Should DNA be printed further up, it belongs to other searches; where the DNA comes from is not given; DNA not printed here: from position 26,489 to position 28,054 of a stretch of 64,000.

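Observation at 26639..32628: SusC/SusD pair whose only cargo gene is a secreted pseudo-dimeric OsmC-like protein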

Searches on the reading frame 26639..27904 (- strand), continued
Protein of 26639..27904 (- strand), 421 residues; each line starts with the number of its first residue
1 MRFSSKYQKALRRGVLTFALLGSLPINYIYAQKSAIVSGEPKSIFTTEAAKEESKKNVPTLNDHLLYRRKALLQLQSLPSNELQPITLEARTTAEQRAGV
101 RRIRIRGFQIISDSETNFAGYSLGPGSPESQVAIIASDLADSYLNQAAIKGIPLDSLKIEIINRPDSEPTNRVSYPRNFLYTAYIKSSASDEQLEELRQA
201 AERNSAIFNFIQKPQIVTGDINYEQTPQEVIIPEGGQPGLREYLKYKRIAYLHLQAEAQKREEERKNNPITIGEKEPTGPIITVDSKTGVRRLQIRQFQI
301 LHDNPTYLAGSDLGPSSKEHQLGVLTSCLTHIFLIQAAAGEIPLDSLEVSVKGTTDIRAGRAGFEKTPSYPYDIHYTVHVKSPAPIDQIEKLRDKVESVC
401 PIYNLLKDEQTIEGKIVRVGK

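Call 36: search_protein_families(library=ncbifam, proteins=[L037:7518-8846:+, L040:9540-10580:+, L056:7425-8885:-, L040:7723-8889:+, L040:12236-13243:+, L055:9618-10598:+, L041:7256-8911:+, L001:1140-2597:+, L001:10302-12347:+, L001:12478-13692:+], max_evalue=1e-10)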
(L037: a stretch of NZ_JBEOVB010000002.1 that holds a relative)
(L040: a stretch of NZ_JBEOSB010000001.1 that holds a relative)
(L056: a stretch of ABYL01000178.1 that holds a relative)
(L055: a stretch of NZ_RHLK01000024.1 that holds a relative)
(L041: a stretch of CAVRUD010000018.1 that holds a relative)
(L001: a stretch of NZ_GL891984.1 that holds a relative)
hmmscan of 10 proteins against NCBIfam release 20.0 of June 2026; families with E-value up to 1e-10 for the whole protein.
L037:7518-8846:+ (442 aa): 7 families
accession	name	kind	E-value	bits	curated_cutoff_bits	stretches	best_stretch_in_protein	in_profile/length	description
TIGR03860.1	FMN_nitrolo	subfamily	7.4e-168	558.7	279.7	1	11-432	1-422/422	NtaA/DmoA family FMN-dependent monooxygenase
TIGR04021.1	LLM_DMSO2_sfnG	equivalog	1.8e-26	93.3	382.95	1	78-297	57-252/350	dimethylsulfone monooxygenase SfnG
TIGR03619.1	F420_Rv2161c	subfamily_domain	2.1e-20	73.3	166.9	1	43-173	2-132/247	TIGR03619 family F420-dependent LLM class oxidoreductase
TIGR03560.1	F420_Rv1855c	subfamily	1.9e-18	67.1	231.4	1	37-274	11-223/227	TIGR03560 family F420-dependent LLM class oxidoreductase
TIGR03565.1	alk_sulf_monoox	equivalog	1.7e-17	63.5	518.2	1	86-301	57-247/346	FMNH2-dependent alkanesulfonate monooxygenase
TIGR03612.1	RutA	equivalog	7.5e-17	61.8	498.3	1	80-175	63-159/355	pyrimidine utilization protein A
NF001939.1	PRK00719.1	subfamily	1.5e-16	60.2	510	1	87-299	58-245/373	alkanesulfonate monooxygenase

L040:9540-10580:+ (346 aa): 11 families
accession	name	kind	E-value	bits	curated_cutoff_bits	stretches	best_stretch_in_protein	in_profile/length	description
TIGR04027.1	LLM_KPN_01858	hypoth_equivalog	4.8e-70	236.1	412.9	1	7-333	2-325/326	putative FMN-dependent luciferase-like monooxygenase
TIGR03619.1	F420_Rv2161c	subfamily_domain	8.5e-21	74.7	166.9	1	40-148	13-127/247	TIGR03619 family F420-dependent LLM class oxidoreductase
TIGR04020.1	seco_metab_LLM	subfamily_domain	1e-19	70.9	244.45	1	18-152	12-142/341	MupA/Atu3671 family FMN-dependent luciferase-like monooxygenase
TIGR03858.1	LLM_2I7G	subfamily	2e-19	69.8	462.25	1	16-115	17-114/337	Atu2307/SP_0267 family LLM class monooxygenase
TIGR03621.1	F420_MSMEG_2516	subfamily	3.3e-19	69.1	213.15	1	22-147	11-125/295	TIGR03621 family F420-dependent LLM class oxidoreductase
TIGR04036.1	LLM_CE1758_fam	subfamily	5.8e-19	68.1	479.1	1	22-128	25-125/355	CE1758 family FMN-dependent luciferase-like monooxygenase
TIGR03560.1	F420_Rv1855c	subfamily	2.5e-18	66.7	231.4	1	19-132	7-121/227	TIGR03560 family F420-dependent LLM class oxidoreductase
TIGR03571.1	lucif_BA3436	subfamily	3.1e-17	62.8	303.9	1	21-141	27-147/304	TIGR03571 family LLM class oxidoreductase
TIGR03558.1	oxido_grp_1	subfamily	1.3e-16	60.7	166.95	1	20-243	15-229/325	MsnO8 family LLM class oxidoreductase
NF052254.1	luciferase_Alph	exception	8e-14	51.6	600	1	20-128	17-120/354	luciferase subunit alpha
NF002619.0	PRK02271.1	equivalog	1.4e-12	47.6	276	1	25-112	14-95/329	5,10-methylenetetrahydromethanopterin reductase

L056:7425-8885:- (486 aa): 9 families
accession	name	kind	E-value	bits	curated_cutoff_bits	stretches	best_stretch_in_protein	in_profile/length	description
TIGR04022.1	sulfur_SfnB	equivalog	7e-169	561.8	430.9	1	97-484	1-389/391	SfnB family sulfur acquisition oxidoreductase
NF043015.1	DibenthMonoxDszC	equivalog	2.2e-53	181.5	850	1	104-482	16-411/415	dibenzothiophene monooxygenase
NF042439.1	SulpropCoADesulf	equivalog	2.2e-21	76.1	600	1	109-459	3-354/379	3-sulfinopropanoyl-CoA desulfinase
NF042972.1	AcrlCoAredClosAcrC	equivalog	2.2e-18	66.1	640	1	110-459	16-360/378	acryloyl-CoA reductase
NF045629.1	monooxsub_HsaA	equivalog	4.7e-18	65.1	450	1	111-462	5-362/383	3-hydroxy-9,10-secoandrosta-1,3,5(10)-triene-9,17-dione monooxygenase oxygenase subunit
NF049984.1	Rv1679_FadE16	equivalog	3.4e-15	56.2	600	1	120-462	15-352/371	Rv1679 family acyl-CoA dehydrogenase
NF045652.1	ProlPCPDhRedW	equivalog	5.4e-13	48.5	650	1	140-417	42-323/376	L-prolyl-[peptidyl-carrier protein] dehydrogenase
NF045920.1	HphnlacHdxOX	equivalog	3e-12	46.2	650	0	235-461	119-359/384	p-hydroxyphenylacetate 3-hydroxylase oxygenase component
NF045552.1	GlutCoADH_Des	equivalog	2.2e-11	43.6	470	1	114-457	21-361/387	glutaryl-CoA dehydrogenase Acd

L040:7723-8889:+ (388 aa): 3 families
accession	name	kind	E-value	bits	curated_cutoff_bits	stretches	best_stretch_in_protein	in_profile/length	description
TIGR04030.1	perox_Avi_7169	hypoth_equivalog_domain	1.7e-79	266.2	233.15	1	204-382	4-185/185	alkylhydroperoxidase domain protein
TIGR01926.1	peroxid_rel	subfamily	3e-56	190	81.8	1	214-384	1-176/178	peroxidase-related enzyme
TIGR04029.1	CMD_Avi_7170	hypoth_equivalog_domain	5.7e-46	157.5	100.75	1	10-183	1-174/174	CMD domain protein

L040:12236-13243:+ (335 aa): 4 families
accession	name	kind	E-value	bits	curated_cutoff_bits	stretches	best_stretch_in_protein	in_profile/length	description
TIGR01728.1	SsuA_fam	subfamily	1.1e-39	136.4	163.5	1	45-326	1-288/290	aliphatic sulfonate ABC transporter substrate-binding protein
NF008588.0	PRK11553.1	subfamily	3.3e-24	85.4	299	1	40-291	24-276/319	aliphatic sulfonate ABC transporter substrate-binding protein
TIGR01729.1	taurine_ABC_bnd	equivalog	6.6e-12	45.5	304.25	1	90-248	44-206/300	taurine ABC transporter substrate-binding protein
NF040735.1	SBP_SaoX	equivalog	5e-11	42.3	300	1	83-281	39-244/330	ABC transporter substrate-binding subunit SaoX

L055:9618-10598:+ (326 aa): 25 families
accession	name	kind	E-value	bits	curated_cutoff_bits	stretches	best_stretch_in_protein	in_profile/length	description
TIGR01139.1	cysK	equivalog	3e-121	404.3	350.95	1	25-321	2-298/298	cysteine synthase A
TIGR01136.1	cysKM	subfamily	1e-116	389.5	344.15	1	25-321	2-299/299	cysteine synthase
NF007989.0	PRK10717.1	equivalog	7.5e-90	301.4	387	1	20-321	4-318/334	cysteine synthase A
TIGR01137.1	cysta_beta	equivalog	1.5e-89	300.7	510.25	1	23-318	4-308/457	cystathionine beta-synthase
TIGR01138.1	cysM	equivalog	2.9e-86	289.6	394.2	1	24-321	2-290/290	cysteine synthase B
NF008735.0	PRK11761.1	equivalog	1.7e-81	273.7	413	1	24-322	6-295/296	cysteine synthase CysM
TIGR03945.1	PLP_SbnA_fam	equivalog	7.4e-74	248.5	349.95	1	25-318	2-297/304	2,3-diaminopropionate biosynthesis protein SbnA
NF053679.1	CysteaSynCapA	equivalog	4.9e-69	232.6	600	1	21-317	7-316/329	cysteate synthase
NF052478.1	CystDsulMYC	equivalog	2.3e-21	76.5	600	1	43-318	35-323/354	L-cysteine desulfhydrase Cds1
NF005292.0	PRK06815.1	equivalog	3.6e-20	72.2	371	1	29-227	20-210/320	threonine/serine dehydratase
TIGR01127.1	ilvA_1Cterm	equivalog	5.7e-20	71.6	378.75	1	42-226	12-188/380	threonine ammonia-lyase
TIGR01124.1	ilvA_2Cterm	equivalog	4.2e-16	58.6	411.3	1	20-225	7-205/499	threonine ammonia-lyase, biosynthetic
NF005600.0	PRK07334.1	equivalog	4.9e-16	58.3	496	1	27-225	25-215/408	threonine ammonia-lyase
NF004996.0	PRK06381.1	equivalog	5.4e-16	58.5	266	1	31-136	16-118/319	threonine synthase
NF006390.0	PRK08639.1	equivalog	1.3e-14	54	421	1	26-225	21-216/418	threonine ammonia-lyase IlvA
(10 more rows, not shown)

L041:7256-8911:+ (551 aa): 10 families
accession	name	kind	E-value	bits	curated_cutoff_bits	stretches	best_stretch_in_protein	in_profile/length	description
TIGR02294.1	nickel_nikA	equivalog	1.1e-57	195.7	393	1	84-528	34-481/501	nickel ABC transporter substrate-binding protein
NF045468.1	Opp5A_nikA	equivalog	3.7e-51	174.1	600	1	87-533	46-472/488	nickel ABC transporter substrate-binding protein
NF011689.0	PRK15109.1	equivalog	3.5e-47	161.3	560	1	168-534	159-524/547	ABC transporter substrate-binding protein SapA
NF043070.1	DppA_dipep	equivalog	5.1e-40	137.5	1005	1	81-511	56-497/535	dipeptide ABC transporter periplasmic-binding protein DppA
NF047575.1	opine_bind_CntA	exception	1.3e-37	129.5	800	1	85-524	65-510/535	staphylopine-dependent metal ABC transporter substrate-binding lipoprotein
NF045467.1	Opp4A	equivalog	1.8e-37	128.9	650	1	87-535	68-543/556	oligopeptide ABC transporter substrate-binding protein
NF011942.0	PRK15413.1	equivalog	5.1e-35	121.1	594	1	85-525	58-488/512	glutathione ABC transporter substrate-binding protein GsiB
NF011684.0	PRK15104.1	equivalog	1.4e-31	109.8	947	1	38-536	24-527/543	oligopeptide ABC transporter substrate-binding protein OppA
TIGR04028.1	SBP_KPN_01854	hypoth_equivalog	5e-24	84.7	468.5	1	94-546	40-506/509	TIGR04028 family ABC transporter substrate-binding protein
NF007287.0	PRK09755.1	equivalog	9.9e-15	54.3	1098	1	79-534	57-517/535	ABC transporter substrate-binding protein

L001:1140-2597:+ (485 aa): 3 families
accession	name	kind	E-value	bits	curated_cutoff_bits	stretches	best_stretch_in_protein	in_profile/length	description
TIGR01891.1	amidohydrolases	subfamily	1e-74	251.9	153.75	1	46-411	4-346/366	amidohydrolase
NF040868.1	carboxypep_CpsA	equivalog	3.5e-21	75.4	500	1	46-343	18-323/391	carboxypeptidase CpsA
NF038260.1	ectoine_DoeB_2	equivalog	5.1e-21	75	550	1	44-337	9-305/378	N(2)-acetyl-L-2,4-diaminobutanoate deacetylase DoeB2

L001:10302-12347:+ (681 aa): 2 families
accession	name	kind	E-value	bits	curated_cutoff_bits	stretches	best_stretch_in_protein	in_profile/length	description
NF053518.1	DipepPtdsDpp5Prph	equivalog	1.1e-43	149.8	900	1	337-681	306-654/655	dipeptidyl-peptidase Dpp5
NF033523.0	lasso_peptidase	equivalog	8.7e-21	74.3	400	1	408-656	360-615/638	Atxe2 family lasso peptide isopeptidase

L001:12478-13692:+ (404 aa): 43 families (the best 25 are shown)
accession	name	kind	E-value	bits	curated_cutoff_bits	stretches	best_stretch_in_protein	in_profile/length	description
TIGR01328.1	met_gam_lyase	equivalog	4.1e-113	378.2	549.7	1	13-403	4-388/391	methionine gamma-lyase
NF005871.0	PRK07811.1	equivalog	2.1e-109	365.6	513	1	10-403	10-386/389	cystathionine gamma-synthase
NF006003.0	PRK08133.1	equivalog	2.3e-109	365.7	522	1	13-403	12-394/396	O-succinylhomoserine sulfhydrylase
NF005695.0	PRK07503.1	equivalog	1.1e-108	363.5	666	1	10-403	7-394/403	methionine gamma-lyase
TIGR01325.1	O_suc_HS_sulf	equivalog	6e-107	357.5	510.05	1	14-403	1-380/380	O-succinylhomoserine sulfhydrylase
NF004876.0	PRK06234.1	subfamily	2.3e-103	346.3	666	1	10-403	6-395/400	methionine gamma-lyase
NF006097.0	PRK08249.1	equivalog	3.5e-100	335.2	600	1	10-403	8-393/402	cystathionine gamma-synthase family protein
NF004821.0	PRK06176.1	equivalog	1.8e-97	326.6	642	1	14-403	4-376/380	cystathionine gamma-synthase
NF005263.0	PRK06767.1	equivalog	3.6e-96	322.5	617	1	14-403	7-383/392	methionine gamma-lyase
NF005810.0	PRK07671.1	equivalog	2.2e-94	316.6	594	1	14-403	4-376/377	bifunctional cystathionine gamma-lyase/homocysteine desulfhydrase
NF006347.0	PRK08574.1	equivalog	1.5e-93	313.6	477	1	13-403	3-382/385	cystathionine gamma-synthase family protein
NF005696.0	PRK07504.1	equivalog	1.8e-91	306.9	675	1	13-403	11-393/397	O-succinylhomoserine sulfhydrylase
NF041088.1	ala_glut_racmase_Arch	equivalog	2.4e-91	306.6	629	1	29-403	18-378/381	bifunctional L-alanine/L-glutamate racemase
TIGR01326.1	OAH_OAS_sulfhy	subfamily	6.3e-91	305.2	495.1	2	14-231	3-220/418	O-acetylhomoserine aminocarboxypropyltransferase/cysteine synthase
NF005976.0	PRK08064.1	equivalog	2.6e-90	303.2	627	1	48-403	34-380/390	cystathionine beta-lyase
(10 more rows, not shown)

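Call 48: search_protein_families(library=pfam, proteins=[L007:2861-3898:+, L010:4588-6465:+, L010:6469-7626:+, L010:4106-4591:+, L030:7188-8096:+, L030:10235-11173:-, L031:4894-7767:-, L031:8117-8560:-, L011:2119-5334:+], max_evalue=0.1)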
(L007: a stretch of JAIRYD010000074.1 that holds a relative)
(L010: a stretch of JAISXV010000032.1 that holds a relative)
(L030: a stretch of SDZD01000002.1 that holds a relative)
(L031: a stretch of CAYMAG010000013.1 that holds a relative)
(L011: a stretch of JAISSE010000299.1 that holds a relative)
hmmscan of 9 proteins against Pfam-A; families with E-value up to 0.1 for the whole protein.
L007:2861-3898:+ (345 aa): 1 family
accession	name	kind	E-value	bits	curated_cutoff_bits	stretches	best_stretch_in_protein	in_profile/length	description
PF09311.16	Rab5-bind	-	0.072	13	33.6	0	245-287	167-207/307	Rabaptin-like protein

L010:4588-6465:+ (625 aa): 6 families
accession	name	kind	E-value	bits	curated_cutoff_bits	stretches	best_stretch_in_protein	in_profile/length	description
PF13522.11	GATase_6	-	2.7e-07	31.1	27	1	106-177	9-75/130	Glutamine amidotransferase domain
PF13537.11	GATase_7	-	6.4e-05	23.4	25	1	198-271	51-121/123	Glutamine amidotransferase domain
PF13230.11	GATase_4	-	0.00016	21.1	23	1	109-154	73-116/272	Glutamine amidotransferases class-II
PF00310.26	GATase_2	-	0.00095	18.5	19.9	1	245-306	346-409/420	Glutamine amidotransferases class-II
PF15609.12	PRTase_2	-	0.03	14.3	28.8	1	435-482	108-155/188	Phosphoribosyl transferase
PF14101.11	DUF4275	-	0.072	13.7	27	0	519-575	57-115/139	Domain of unknown function (DUF4275)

L010:6469-7626:+ (385 aa): 4 families
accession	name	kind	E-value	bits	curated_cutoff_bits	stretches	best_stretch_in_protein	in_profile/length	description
PF00149.33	Metallophos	-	1.1e-18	68.8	21.5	1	155-315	2-190/191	Calcineurin-like phosphoesterase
PF12850.12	Metallophos_2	-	4e-10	40.4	27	1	155-318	2-121/154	Calcineurin-like phosphoesterase superfamily domain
PF04042.21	DNA_pol_E_B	-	0.0044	16.9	29.1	1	156-208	1-55/210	DNA polymerase alpha/epsilon subunit B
PF14802.11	TMEM192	-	0.096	12.2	25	0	122-178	160-213/236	TMEM192 family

L010:4106-4591:+ (161 aa): 1 family
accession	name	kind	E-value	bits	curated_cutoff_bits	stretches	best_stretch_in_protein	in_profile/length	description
PF05036.18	SPOR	-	0.011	16.5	21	1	92-149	17-72/76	SPOR domain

L030:7188-8096:+ (302 aa): 7 families
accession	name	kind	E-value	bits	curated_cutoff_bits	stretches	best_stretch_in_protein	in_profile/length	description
PF00561.26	Abhydrolase_1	-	3e-25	89.8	25.8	1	55-285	2-245/245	alpha/beta hydrolase fold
PF12697.13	Abhydrolase_6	-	2e-23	84.7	26.3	1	56-289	1-215/217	Alpha/beta hydrolase family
PF12146.15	Hydrolase_4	-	2.6e-13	50.3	27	2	56-165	7-117/239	Serine aminopeptidase, S33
PF12695.13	Abhydrolase_5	-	0.0043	17.3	27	0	114-155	47-87/164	Alpha/beta hydrolase family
PF07819.20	PGAP1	-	0.018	15.2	24.3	0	51-69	2-20/233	PGAP1-like alpha/beta domain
PF05057.20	DUF676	-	0.03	14.3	20.3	1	56-149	8-104/217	Putative serine esterase (DUF676)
PF05728.18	UPF0227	-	0.05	13.9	21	0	75-141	11-76/187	Uncharacterised protein family (UPF0227)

L030:10235-11173:- (312 aa): 4 families
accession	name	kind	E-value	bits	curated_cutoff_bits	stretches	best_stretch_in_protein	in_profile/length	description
PF06719.19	AraC_N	-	7.1e-43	146.2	24.2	1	37-188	2-150/150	AraC-type transcriptional regulator N-terminus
PF12833.13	HTH_18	-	4.6e-19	68.9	33.6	1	222-296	1-75/80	Helix-turn-helix domain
PF00165.29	HTH_AraC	-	7.6e-08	32.8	26.6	2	215-249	7-41/42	Bacterial regulatory helix-turn-helix proteins, AraC family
PF11799.13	IMS_C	-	0.049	14.5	20.7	0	188-233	59-99/109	impB/mucB/samB family C-terminal domain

L031:4894-7767:- (957 aa): 9 families
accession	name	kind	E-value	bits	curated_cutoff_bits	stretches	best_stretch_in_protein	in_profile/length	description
PF25183.1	OMP_b-brl_4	-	4.3e-40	138.3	30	2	363-844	154-680/838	Outer membrane beta barrel domain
PF13620.12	CarboxypepD_reg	-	7.3e-15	55.5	32.3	1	57-138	1-81/82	Carboxypeptidase regulatory-like domain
PF00593.30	TonB_dep_Rec_b-barrel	-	2.2e-11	44.7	27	1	372-905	2-424/436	TonB dependent receptor-like, beta-barrel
PF13715.12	CarbopepD_reg_2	-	1.7e-05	25.2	32.2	1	58-122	1-61/88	CarboxypepD_reg-like domain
PF17210.9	SdrD_B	-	0.0005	20.7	29.7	1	65-113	19-66/112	SdrD B-like domain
PF14905.12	OMP_b-brl_3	-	0.0033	17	27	1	479-669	51-217/408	Outer membrane protein beta-barrel family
PF02369.22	Big_1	-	0.0034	17.9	34.9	1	49-115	12-82/93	Bacterial Ig-like domain (group 1)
PF10677.15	DUF2490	-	0.062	13.5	29.8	0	683-719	23-59/186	Protein of unknown function (DUF2490)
PF25020.1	TTR_TEN1-4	-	0.091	13.1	27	1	54-122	5-70/86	Teneurin TTR-like domain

L031:8117-8560:- (147 aa): 0 families

L011:2119-5334:+ (1071 aa): 7 families
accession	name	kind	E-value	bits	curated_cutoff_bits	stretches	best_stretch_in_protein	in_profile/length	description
PF07676.18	PD40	-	2.3e-44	148.9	20.9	3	56-91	2-38/38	WD40-like Beta Propeller Repeat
PF03572.23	Peptidase_S41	-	2.2e-21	76.6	24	1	891-1044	1-163/165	Peptidase family S41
PF14684.11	Tricorn_C1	-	6.9e-20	71.1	24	1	699-756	2-59/59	Tricorn protease C1 domain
PF00930.27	DPPIV_N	-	5.9e-19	68.4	22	3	363-471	2-116/354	Dipeptidyl peptidase IV (DPP IV) N-terminal region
PF25174.1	Beta-prop_THOC3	-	5.9e-07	29.2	305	0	309-377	83-153/272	THOC3 beta-propeller domain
PF14685.13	PDZ_Tricorn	-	0.025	15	25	1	800-854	29-83/88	Tricorn protease PDZ domain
PF10647.15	Gmad1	-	0.071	13.4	20.5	0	16-41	16-41/251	Lipoprotein LpqB beta-propeller domain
